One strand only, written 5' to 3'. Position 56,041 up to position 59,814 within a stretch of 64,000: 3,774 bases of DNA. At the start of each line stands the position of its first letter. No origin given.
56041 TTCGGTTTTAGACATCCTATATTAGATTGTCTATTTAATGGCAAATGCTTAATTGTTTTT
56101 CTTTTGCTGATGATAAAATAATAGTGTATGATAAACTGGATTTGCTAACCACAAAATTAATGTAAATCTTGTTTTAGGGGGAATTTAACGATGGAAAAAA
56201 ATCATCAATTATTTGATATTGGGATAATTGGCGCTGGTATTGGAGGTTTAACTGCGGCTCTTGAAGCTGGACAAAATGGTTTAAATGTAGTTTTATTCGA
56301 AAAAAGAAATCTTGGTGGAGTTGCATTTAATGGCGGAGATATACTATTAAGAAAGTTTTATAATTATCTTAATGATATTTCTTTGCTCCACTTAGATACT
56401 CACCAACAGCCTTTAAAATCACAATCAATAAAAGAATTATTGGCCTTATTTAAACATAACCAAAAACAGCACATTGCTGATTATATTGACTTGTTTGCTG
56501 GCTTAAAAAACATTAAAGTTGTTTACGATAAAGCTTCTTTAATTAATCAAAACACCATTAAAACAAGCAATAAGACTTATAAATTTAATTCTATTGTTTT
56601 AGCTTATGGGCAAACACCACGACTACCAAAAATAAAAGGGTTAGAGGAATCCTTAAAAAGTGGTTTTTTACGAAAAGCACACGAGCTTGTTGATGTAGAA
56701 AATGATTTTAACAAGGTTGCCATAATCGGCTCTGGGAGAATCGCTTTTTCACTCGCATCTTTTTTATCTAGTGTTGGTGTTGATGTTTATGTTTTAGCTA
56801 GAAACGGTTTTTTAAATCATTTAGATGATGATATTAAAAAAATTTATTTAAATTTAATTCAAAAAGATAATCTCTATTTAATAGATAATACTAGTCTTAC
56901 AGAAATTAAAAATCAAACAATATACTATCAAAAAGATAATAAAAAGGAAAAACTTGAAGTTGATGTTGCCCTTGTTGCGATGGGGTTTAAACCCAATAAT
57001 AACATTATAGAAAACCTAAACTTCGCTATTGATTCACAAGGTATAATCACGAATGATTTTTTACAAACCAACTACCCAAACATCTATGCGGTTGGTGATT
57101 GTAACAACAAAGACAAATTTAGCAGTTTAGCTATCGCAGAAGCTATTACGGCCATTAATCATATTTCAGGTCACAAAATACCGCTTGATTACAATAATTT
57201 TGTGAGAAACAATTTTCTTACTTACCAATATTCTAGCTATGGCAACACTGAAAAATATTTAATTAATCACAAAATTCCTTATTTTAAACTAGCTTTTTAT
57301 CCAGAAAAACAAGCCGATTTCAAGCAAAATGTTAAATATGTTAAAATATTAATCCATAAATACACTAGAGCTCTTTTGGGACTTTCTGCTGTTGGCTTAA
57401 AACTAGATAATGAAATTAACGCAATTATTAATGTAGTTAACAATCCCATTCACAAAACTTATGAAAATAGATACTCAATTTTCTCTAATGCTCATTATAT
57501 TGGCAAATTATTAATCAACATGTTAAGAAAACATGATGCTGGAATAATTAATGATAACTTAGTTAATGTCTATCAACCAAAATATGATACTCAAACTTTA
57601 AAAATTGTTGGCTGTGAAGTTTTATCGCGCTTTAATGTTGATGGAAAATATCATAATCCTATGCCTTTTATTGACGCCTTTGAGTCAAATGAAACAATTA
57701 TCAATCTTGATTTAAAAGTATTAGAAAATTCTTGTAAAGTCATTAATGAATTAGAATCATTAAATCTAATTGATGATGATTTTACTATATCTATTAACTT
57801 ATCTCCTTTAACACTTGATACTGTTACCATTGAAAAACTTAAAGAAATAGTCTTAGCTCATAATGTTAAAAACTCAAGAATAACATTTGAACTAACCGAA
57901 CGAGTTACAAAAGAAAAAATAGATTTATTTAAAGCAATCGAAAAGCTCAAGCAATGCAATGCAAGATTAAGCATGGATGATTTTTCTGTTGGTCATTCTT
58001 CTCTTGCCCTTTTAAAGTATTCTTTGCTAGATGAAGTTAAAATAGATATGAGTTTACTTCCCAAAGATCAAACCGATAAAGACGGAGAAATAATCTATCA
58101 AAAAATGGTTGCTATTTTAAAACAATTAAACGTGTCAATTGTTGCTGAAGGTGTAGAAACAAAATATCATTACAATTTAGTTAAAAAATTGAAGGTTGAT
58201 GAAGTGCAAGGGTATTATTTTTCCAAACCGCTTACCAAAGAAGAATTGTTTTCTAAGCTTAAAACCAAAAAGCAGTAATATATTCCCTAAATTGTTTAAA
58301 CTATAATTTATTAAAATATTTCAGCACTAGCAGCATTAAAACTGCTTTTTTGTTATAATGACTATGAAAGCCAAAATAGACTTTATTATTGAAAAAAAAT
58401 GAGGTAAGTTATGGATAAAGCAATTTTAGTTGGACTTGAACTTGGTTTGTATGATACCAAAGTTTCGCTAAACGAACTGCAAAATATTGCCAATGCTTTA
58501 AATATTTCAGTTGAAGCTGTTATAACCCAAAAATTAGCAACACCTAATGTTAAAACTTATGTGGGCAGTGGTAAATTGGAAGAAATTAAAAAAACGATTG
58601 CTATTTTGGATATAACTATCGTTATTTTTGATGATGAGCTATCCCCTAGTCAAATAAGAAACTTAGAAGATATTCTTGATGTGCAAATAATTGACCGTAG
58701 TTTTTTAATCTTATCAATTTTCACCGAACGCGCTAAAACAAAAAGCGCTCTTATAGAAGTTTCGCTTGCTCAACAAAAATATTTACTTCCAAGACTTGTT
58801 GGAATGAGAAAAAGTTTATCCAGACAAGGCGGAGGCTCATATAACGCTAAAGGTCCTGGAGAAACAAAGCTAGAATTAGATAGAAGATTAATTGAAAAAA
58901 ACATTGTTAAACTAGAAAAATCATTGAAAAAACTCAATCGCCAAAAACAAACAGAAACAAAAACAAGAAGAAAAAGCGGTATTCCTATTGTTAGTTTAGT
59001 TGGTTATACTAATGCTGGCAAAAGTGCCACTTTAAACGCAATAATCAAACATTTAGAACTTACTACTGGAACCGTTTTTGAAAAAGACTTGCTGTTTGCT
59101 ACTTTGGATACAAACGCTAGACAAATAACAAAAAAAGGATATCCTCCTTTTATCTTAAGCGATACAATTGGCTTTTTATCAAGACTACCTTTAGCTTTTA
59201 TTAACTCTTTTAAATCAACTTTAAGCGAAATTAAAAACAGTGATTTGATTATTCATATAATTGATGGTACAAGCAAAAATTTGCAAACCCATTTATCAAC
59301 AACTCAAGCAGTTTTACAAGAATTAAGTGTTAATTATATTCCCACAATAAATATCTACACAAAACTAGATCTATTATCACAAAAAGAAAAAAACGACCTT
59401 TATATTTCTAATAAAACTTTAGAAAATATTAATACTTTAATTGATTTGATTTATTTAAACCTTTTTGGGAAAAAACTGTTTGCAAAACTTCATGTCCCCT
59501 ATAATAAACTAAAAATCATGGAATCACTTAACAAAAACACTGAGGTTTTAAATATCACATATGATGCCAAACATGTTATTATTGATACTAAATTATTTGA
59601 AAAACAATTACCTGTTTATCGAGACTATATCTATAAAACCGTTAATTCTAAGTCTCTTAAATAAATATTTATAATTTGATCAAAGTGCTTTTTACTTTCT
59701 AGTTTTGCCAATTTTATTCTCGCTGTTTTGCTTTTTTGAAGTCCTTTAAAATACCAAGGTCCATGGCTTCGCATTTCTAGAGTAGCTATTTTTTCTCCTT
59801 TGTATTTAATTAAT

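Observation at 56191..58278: Cysteine-less Lpd-like flavoprotein module fused to an apparently intact EAL domain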

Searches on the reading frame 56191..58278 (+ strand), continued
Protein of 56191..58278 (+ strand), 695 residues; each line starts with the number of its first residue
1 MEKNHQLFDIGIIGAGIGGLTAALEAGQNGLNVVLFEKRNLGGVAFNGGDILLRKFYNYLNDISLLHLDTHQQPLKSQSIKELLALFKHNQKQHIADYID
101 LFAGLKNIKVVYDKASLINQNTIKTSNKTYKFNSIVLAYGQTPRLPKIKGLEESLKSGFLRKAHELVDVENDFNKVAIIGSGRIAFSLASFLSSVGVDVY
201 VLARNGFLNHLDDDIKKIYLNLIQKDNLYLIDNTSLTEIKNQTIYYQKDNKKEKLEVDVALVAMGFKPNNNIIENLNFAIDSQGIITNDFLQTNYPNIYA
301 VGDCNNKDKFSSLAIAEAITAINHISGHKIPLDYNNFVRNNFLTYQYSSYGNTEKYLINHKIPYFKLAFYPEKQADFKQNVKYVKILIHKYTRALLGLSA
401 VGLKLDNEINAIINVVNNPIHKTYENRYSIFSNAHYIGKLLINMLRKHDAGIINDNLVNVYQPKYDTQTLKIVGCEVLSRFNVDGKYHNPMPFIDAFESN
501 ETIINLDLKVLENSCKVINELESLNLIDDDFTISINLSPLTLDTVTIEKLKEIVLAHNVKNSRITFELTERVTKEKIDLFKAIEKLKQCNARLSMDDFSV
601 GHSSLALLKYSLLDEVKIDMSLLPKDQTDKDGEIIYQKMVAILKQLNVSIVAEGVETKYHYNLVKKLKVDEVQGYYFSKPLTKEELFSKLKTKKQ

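Call 53: search_protein_families(library=pfam, proteins=[L003:6032-6997:+, L003:7005-7922:+, L003:7919-9112:+, L003:9112-9870:+, L003:12082-12558:+, L003:12509-12904:+, L003:12901-13305:+, L003:13292-14191:+, L003:14172-14870:+, L003:14897-16264:+], max_evalue=0.001)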
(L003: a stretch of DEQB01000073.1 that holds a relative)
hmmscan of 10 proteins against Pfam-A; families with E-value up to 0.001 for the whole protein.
L003:6032-6997:+ (321 aa): 1 family
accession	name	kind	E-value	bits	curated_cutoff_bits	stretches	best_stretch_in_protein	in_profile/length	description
PF12849.12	PBP_like_2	-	4.2e-25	89.5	27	2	204-319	11-125/267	PBP superfamily domain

L003:7005-7922:+ (305 aa): 1 family
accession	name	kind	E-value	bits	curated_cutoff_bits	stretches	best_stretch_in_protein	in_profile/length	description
PF00528.27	BPD_transp_1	-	2.1e-21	76.9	26.4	1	98-301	5-176/184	Binding-protein-dependent transport system inner membrane component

L003:7919-9112:+ (397 aa): 1 family
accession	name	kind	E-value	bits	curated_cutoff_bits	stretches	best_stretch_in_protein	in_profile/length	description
PF00528.27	BPD_transp_1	-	1.1e-20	74.6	26.4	1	191-391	2-179/184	Binding-protein-dependent transport system inner membrane component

L003:9112-9870:+ (252 aa): 8 families
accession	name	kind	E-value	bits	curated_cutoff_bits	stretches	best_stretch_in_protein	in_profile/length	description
PF00005.33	ABC_tran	-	7.7e-30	104.7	25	1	21-177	1-137/137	ABC transporter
PF13304.12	AAA_21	-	4.4e-13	50.4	27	2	133-207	222-300/304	AAA domain, putative AbiEii toxin, Type IV TA system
PF02463.25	SMC_N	-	5.2e-09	36.3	40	1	124-213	122-205/220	RecF/RecN/SMC N terminal domain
PF03193.22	RsgA_GTPase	-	5.1e-05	23.6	30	1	16-54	92-129/174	RsgA GTPase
PF13555.12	AAA_29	-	0.0003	20.9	27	1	19-48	10-39/61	P-loop containing region of AAA domain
PF25201.1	nSTAND6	-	0.00032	21.2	27.7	0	15-59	2-46/148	Novel STAND NTPase 6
PF13401.12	AAA_22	-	0.00037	21.2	27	1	30-83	4-33/130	AAA domain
PF03215.21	Rad17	-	0.00087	19.7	23.8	0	20-53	34-67/186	Rad17 P-loop domain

L003:12082-12558:+ (158 aa): 1 family
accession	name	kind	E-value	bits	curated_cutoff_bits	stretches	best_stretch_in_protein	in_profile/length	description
PF02130.23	YbeY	-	1.3e-43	148.4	25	1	27-151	6-127/129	Endoribonuclease YbeY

L003:12509-12904:+ (131 aa): 1 family
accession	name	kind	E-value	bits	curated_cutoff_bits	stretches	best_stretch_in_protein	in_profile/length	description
PF01219.24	DAGK_prokar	-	2.6e-27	95.1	22.3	1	25-126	2-102/102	Prokaryotic diacylglycerol kinase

L003:12901-13305:+ (134 aa): 2 families
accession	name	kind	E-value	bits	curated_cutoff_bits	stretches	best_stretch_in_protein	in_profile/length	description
PF00383.29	dCMP_cyt_deam_1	-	2.9e-17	62.9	25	1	3-98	5-94/102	Cytidine and deoxycytidylate deaminase zinc-binding region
PF08211.18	dCMP_cyt_deam_2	-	5.1e-13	49.8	25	1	3-78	42-117/130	Cytidine and deoxycytidylate deaminase zinc-binding region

L003:13292-14191:+ (299 aa): 10 families
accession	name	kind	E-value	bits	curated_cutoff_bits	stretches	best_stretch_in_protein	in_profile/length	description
PF01926.29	MMR_HSR1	-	5.6e-28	97.7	21.9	1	9-123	2-113/113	50S ribosome-binding GTPase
PF07650.23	KH_2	-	3.4e-22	78.5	22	1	206-282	1-78/78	KH domain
PF02421.24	FeoB_N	-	5.1e-16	59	27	1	9-164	3-154/156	Ferrous iron transport protein B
PF00350.29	Dynamin_N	-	4.9e-13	49.9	27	2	48-124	95-168/168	Dynamin family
PF00009.33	GTP_EFTU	-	1.5e-12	48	26.5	1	9-170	6-186/188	Elongation factor Tu GTP binding domain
PF02492.25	cobW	-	6.5e-08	32.8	20.7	1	44-138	73-167/180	CobW/HypB/UreG, nucleotide-binding domain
PF03193.22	RsgA_GTPase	-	2.8e-07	31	30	0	4-67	104-171/174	RsgA GTPase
PF04548.22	AIG1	-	9e-07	28.9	27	1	11-140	5-141/212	AIG1 family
PF00071.28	Ras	-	9.3e-05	22.5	21.6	1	11-163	4-153/162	Ras family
PF10662.15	PduV-EutP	-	0.0003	21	21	0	10-164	5-139/143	Ethanolamine utilisation - propanediol utilisation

L003:14172-14870:+ (232 aa): 2 families
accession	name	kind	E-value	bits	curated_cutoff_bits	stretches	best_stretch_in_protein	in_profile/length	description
PF11967.14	RecO_N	-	4.8e-13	49.4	27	1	8-83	5-80/80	Recombination protein O N terminal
PF02565.21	RecO_C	-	0.00051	20.3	22.1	0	87-226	1-156/157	Recombination protein O C terminal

L003:14897-16264:+ (455 aa): 2 families
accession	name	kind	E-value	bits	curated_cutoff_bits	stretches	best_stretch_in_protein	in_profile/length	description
PF03129.25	HGTP_anticodon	-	2.5e-22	79.3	21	1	365-451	1-92/94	Anticodon binding domain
PF00587.30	tRNA-synt_2b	-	7e-10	39.7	29.3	1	161-338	8-176/179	tRNA synthetase class II core domain (G, H, P, S and T)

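Call 58: find_encoding_contigs(protein=P0003, flank=8000, max_places=2)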
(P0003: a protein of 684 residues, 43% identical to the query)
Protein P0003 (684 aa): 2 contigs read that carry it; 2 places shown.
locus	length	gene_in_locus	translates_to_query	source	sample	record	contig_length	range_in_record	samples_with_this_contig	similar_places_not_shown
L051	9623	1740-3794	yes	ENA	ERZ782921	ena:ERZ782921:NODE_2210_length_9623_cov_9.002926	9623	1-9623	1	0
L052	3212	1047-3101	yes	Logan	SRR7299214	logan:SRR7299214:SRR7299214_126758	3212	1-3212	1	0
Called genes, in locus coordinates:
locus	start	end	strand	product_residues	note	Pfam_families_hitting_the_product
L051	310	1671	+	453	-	PF00171:Aldedh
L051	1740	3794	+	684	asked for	PF00070:Pyr_redox (faint), PF01266:DAO, PF07992:Pyr_redox_2, PF12831:FAD_oxidored (weak), PF13450:NAD_binding_8 (weak), PF13738:Pyr_redox_3, PF02852:Pyr_redox_dim (weak), PF00563:EAL, +2 more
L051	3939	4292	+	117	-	PF12650:DUF3784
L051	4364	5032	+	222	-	PF09997:DUF2238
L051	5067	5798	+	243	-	PF00481:PP2C, PF13672:PP2C_2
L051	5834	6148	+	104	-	-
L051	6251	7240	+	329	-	PF21948:LplA-B_cat, PF03099:BPL_LplA_LipB (weak), PF10437:Lip_prot_lig_C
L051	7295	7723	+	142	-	PF02620:YceD (faint)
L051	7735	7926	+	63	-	PF01783:Ribosomal_L32p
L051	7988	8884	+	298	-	PF01795:Methyltransf_5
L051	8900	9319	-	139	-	PF01475:FUR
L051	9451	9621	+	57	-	?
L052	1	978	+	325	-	?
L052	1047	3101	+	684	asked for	PF00070:Pyr_redox (faint), PF01266:DAO, PF07992:Pyr_redox_2, PF12831:FAD_oxidored (weak), PF13450:NAD_binding_8 (weak), PF13738:Pyr_redox_3, PF02852:Pyr_redox_dim (weak), PF00563:EAL, +2 more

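Call 61: search_protein_families(library=pfam, proteins=[P0111, P0124, P0127, P0133, P0134, P0175, P0117, P0123], max_evalue=0.0001)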
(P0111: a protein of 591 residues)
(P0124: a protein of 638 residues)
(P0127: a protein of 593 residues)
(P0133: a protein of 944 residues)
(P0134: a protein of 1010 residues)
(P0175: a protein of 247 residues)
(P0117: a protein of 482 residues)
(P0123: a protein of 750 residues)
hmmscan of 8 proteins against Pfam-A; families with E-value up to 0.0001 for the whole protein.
P0111 (591 aa): 1 family
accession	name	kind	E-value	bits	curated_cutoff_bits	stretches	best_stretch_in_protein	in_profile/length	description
PF00563.25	EAL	-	2.8e-43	148.4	31.3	1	345-577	3-236/236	EAL domain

P0124 (638 aa): 3 families
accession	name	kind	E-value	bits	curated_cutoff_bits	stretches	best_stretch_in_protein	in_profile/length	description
PF00563.25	EAL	-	5.9e-55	186.6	31.3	1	386-618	3-236/236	EAL domain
PF00990.26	GGDEF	-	4.9e-26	91.9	23.8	1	206-365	1-161/161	Diguanylate cyclase, GGDEF domain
PF13675.11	PilJ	-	2.1e-07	31.4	26.6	1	33-138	6-105/114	Type IV pili methyl-accepting chemotaxis transducer N-term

P0127 (593 aa): 1 family
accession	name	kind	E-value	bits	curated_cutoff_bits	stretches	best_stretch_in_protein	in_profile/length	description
PF00563.25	EAL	-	1.2e-48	166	31.3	1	345-578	3-236/236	EAL domain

P0133 (944 aa): 2 families
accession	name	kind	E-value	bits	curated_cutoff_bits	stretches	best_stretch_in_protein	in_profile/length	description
PF00563.25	EAL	-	1.8e-54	185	31.3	1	692-928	3-236/236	EAL domain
PF00497.25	SBP_bac_3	-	2.5e-11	43.9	26.4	1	70-135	25-90/132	Bacterial extracellular solute-binding proteins, family 3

P0134 (1010 aa): 2 families
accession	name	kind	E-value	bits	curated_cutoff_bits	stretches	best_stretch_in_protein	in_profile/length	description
PF00563.25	EAL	-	3.3e-59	200.5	31.3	1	762-995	2-236/236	EAL domain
PF00990.26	GGDEF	-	1e-22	81.1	23.8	1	590-739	2-158/161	Diguanylate cyclase, GGDEF domain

P0175 (247 aa): 1 family
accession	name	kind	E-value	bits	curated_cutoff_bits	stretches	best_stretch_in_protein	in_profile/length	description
PF00563.25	EAL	-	3.2e-49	167.9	31.3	1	2-232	9-236/236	EAL domain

P0117 (482 aa): 1 family
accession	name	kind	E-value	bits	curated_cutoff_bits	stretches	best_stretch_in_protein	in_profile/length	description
PF00563.25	EAL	-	3.8e-45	154.5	31.3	1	230-462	4-236/236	EAL domain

P0123 (750 aa): 3 families
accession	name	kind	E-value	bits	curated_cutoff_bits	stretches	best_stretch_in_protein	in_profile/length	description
PF00563.25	EAL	-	4.9e-66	222.9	31.3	1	500-734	2-236/236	EAL domain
PF00990.26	GGDEF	-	3.5e-18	66.3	23.8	1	326-475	1-156/161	Diguanylate cyclase, GGDEF domain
PF02743.24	dCache_1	-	1.1e-14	55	45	1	56-212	17-184/240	Cache domain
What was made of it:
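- EAL domains are almost always outputs of N-terminal sensor modules, as in the closest EAL relatives (call 61).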

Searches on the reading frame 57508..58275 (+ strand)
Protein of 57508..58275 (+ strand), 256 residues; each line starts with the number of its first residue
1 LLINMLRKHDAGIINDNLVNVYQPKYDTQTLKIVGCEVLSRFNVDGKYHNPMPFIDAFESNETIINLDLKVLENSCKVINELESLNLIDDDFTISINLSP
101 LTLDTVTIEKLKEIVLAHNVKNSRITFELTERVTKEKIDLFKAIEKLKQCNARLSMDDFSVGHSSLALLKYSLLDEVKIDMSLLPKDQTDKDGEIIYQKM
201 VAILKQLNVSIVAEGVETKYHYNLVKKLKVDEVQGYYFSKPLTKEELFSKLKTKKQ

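Call 45: search_solved_structures(query=window:57508-58275:+, max_evalue=1e-12, show_alignments=5)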
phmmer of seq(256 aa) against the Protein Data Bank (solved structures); distinct sequences matched with E-value up to 1e-12: 30.
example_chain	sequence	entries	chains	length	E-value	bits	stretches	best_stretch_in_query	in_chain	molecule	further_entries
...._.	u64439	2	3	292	4.5e-29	105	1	12-247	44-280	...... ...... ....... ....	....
9cmf_A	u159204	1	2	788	4.2e-28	101.8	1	12-247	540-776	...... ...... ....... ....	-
9clo_A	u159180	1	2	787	4.2e-28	101.8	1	12-247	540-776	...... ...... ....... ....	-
9bgv_A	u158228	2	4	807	4.4e-28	101.8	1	12-247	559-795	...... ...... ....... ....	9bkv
9cdr_A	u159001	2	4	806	4.4e-28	101.8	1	12-247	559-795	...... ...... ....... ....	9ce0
4q6j_A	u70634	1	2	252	4.5e-27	98.4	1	17-250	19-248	Lmo0131 protein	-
8arv_A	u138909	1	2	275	3.8e-25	92.2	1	18-253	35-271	Bifunctional diguanylate cyclase/phosphodiesterase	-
5m1t_A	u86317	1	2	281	3.3e-23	85.8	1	16-249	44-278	MucR Phosphodiesterase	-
5m3c_A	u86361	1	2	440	7.8e-23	84.6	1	15-251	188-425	Diguanylate cyclase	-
6hq4_A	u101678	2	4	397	5.7e-20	75.2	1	20-243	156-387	EAL Enzyme Bd1971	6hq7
6hq5_A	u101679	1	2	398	5.7e-20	75.2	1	20-243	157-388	EAL Enzyme Bd1971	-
2r6o_A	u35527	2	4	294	5.9e-19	71.9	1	15-251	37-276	Putative diguanylate cyclase/phosphodiesterase (GGDEF & EAL domains) | PUTATIVE DIGUANYLATE CYCLASE/PHOSPHODIESTERASE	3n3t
4rni_A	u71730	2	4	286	8e-19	71.5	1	19-246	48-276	Motility regulator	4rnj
5mf5_A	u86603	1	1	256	1.6e-18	70.5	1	18-255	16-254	Diguanylate phosphodiesterase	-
4y9o_A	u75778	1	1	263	1.8e-18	70.3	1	18-255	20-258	PA3825-EAL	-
6ifq_B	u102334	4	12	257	1.2e-13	54.6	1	110-241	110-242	cyclic di nucleotide phoshodiesterase | EAL domain protein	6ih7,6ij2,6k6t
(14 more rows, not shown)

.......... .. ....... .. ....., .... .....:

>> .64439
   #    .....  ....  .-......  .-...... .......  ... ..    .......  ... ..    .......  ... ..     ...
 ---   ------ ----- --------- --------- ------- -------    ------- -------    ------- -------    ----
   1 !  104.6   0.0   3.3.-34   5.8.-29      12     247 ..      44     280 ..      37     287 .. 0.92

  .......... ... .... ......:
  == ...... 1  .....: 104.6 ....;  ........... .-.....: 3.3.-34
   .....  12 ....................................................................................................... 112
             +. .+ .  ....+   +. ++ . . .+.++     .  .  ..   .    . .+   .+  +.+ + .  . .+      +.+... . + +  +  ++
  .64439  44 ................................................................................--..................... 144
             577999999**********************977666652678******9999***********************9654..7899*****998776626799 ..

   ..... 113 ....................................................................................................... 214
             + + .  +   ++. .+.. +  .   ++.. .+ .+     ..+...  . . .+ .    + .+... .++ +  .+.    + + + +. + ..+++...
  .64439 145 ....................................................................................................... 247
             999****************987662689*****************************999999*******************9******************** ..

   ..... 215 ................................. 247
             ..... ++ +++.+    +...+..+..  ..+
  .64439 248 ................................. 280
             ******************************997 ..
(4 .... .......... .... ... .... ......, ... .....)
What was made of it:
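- On Catalytically active EAL c-di-GMP phosphodiesterase: They align with the DosP residues (call 45).
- Closest known: DosP / PdeO. Same: It is the best PDB match for the EAL domain (E 4.5e-29), aligned end to end with all catalytic residues (call 45).
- A Vibrio EAL structure deposited as a 'cyclic di nucleotide phosphodiesterase' is among the PDB hits (6ifq, call 45).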

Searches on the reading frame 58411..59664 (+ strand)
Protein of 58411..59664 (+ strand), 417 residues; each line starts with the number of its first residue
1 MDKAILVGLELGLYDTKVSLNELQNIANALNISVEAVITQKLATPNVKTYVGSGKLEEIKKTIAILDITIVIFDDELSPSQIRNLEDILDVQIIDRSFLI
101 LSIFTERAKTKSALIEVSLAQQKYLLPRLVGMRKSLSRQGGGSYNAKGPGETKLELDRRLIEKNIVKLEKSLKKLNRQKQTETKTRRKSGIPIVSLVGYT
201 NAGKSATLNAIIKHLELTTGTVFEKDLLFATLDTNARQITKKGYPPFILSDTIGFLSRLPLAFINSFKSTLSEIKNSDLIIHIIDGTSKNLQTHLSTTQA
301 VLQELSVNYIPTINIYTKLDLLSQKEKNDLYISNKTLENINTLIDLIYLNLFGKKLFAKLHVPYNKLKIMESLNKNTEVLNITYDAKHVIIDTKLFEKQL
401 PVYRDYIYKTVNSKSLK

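Call 3: search_protein_families(library=pfam, proteins=[window:58411-59664:+], max_evalue=0.01)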
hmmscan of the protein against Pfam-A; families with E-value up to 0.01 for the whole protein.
window:58411-59664:+ (417 aa): 3 families
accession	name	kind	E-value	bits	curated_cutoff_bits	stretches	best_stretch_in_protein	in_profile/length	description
PF13167.11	GTP-bdg_N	-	3.3e-28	98.5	25.4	1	19-104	3-88/89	GTP-binding GTPase N-terminal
PF16360.10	GTP-bdg_M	-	5.2e-24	85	29.5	1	107-186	1-79/79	GTP-binding GTPase Middle Region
PF01926.29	MMR_HSR1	-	3.9e-14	53.2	21.9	1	194-316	2-111/113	50S ribosome-binding GTPase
